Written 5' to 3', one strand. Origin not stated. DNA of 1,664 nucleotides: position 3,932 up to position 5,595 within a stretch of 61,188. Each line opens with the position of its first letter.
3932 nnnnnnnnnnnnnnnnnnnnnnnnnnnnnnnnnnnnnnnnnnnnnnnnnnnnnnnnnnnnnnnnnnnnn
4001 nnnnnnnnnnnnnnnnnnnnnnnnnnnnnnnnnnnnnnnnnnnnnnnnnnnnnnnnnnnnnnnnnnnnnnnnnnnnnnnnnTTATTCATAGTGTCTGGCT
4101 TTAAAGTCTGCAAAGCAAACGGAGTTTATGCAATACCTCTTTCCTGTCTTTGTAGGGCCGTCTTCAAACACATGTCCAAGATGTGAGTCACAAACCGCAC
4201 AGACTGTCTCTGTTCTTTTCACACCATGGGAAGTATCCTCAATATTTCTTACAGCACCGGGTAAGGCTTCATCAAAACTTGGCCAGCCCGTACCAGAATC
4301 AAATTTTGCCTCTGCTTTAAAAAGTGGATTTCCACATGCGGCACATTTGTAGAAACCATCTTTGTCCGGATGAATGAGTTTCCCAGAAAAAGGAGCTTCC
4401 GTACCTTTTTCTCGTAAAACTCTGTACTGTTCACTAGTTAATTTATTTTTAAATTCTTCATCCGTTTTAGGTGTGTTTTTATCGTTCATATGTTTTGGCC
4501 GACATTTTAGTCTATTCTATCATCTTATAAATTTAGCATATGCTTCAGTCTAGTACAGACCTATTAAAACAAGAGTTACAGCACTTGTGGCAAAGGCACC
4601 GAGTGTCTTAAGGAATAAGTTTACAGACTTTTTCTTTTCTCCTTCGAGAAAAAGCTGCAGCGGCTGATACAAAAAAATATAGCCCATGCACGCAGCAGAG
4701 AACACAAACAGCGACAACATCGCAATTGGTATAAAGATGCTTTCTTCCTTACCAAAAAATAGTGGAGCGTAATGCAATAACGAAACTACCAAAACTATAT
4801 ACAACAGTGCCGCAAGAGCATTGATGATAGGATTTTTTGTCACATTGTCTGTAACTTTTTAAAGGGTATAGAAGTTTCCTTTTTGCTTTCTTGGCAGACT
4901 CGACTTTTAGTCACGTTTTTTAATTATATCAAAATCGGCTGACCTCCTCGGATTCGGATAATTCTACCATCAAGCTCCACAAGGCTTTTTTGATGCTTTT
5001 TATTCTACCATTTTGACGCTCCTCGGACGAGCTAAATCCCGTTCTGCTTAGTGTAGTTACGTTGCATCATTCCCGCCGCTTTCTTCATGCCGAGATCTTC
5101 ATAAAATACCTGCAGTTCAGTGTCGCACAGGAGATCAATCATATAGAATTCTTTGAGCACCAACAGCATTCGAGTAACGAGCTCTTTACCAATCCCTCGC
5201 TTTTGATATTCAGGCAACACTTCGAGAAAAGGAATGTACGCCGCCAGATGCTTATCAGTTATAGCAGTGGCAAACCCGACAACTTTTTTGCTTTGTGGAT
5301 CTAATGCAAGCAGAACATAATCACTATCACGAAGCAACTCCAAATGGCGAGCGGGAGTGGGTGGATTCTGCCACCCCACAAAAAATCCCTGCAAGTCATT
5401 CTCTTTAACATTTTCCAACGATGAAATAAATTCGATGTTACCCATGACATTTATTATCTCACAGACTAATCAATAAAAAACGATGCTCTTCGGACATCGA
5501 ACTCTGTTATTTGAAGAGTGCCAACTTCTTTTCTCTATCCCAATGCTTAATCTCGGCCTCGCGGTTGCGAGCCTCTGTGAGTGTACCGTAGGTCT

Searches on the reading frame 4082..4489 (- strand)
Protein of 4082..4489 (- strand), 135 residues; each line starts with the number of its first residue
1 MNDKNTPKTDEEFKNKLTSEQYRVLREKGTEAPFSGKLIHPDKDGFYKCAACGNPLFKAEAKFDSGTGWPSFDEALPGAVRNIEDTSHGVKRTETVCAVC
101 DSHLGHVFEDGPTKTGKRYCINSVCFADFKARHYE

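Call 89: search_protein_families(library=pfam, proteins=[window:4082-4489:-], max_evalue=0.001)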
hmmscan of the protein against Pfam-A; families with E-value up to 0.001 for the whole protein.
window:4082-4489:- (135 aa): 1 family
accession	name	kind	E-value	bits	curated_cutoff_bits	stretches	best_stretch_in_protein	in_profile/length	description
PF01641.26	SelR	-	8e-48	161.6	24.9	1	17-126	1-112/116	SelR domain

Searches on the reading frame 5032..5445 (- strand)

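Call 89: search_protein_families(library=pfam, proteins=[window:5032-5445:-], max_evalue=0.001)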
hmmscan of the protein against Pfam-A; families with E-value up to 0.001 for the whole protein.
window:5032-5445:- (137 aa): 3 families
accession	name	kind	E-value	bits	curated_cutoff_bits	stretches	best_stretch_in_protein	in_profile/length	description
PF00583.31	Acetyltransf_1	-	1.5e-09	38.6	20.7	1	18-119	9-115/116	Acetyltransferase (GNAT) family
PF13508.13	Acetyltransf_7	-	3.9e-08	34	27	1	44-119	5-81/84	Acetyltransferase (GNAT) domain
PF13673.13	Acetyltransf_10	-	1.8e-06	28.4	23.6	1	40-128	28-115/128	Acetyltransferase (GNAT) domain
